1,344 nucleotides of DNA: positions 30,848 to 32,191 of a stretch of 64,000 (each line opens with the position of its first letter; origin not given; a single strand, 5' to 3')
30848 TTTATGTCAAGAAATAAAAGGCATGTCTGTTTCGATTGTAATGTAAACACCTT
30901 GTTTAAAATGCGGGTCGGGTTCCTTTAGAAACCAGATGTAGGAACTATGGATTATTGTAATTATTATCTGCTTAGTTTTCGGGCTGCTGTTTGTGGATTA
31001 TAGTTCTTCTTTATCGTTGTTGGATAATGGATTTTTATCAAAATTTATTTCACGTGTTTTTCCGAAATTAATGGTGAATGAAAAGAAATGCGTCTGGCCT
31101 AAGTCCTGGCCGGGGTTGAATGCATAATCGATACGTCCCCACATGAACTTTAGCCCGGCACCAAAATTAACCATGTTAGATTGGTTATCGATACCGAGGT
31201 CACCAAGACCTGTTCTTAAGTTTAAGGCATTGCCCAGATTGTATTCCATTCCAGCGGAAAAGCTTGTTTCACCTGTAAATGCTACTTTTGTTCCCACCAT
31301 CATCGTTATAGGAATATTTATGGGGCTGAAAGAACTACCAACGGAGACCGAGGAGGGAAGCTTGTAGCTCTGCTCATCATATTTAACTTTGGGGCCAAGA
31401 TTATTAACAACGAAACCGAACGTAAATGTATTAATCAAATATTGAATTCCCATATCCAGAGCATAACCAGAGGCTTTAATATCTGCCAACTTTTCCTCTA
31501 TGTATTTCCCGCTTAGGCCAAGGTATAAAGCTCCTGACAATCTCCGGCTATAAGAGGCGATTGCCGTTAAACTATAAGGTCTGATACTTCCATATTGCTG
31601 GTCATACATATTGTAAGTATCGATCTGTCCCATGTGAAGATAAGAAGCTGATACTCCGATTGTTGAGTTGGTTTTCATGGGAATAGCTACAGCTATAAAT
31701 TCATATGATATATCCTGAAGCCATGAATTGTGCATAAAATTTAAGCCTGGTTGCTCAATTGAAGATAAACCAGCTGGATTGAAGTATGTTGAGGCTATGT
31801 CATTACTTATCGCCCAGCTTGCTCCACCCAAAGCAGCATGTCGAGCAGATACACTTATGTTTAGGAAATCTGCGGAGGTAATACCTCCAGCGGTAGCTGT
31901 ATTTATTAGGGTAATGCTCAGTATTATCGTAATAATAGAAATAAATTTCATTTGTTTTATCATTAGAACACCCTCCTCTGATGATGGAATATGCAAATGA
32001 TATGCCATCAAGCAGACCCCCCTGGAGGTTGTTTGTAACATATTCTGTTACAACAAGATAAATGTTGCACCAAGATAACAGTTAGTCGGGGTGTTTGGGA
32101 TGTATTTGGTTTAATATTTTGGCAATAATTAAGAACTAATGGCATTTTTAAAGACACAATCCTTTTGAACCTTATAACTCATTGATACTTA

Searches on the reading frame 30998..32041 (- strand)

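Call 32: search_protein_families(library=pfam, proteins=[window:30998-32041:-], max_evalue=0.0001)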
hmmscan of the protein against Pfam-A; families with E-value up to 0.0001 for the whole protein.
window:30998-32041:- (347 aa): 2 families
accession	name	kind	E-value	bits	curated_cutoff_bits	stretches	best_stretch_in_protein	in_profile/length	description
PF19572.5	PorV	-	1.5e-12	48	27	1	55-241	11-220/243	Type IX secretion system protein PorV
PF03687.19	UPF0164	-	4.1e-07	29.6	21.4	1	57-144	39-126/325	Uncharacterised protein family (UPF0164)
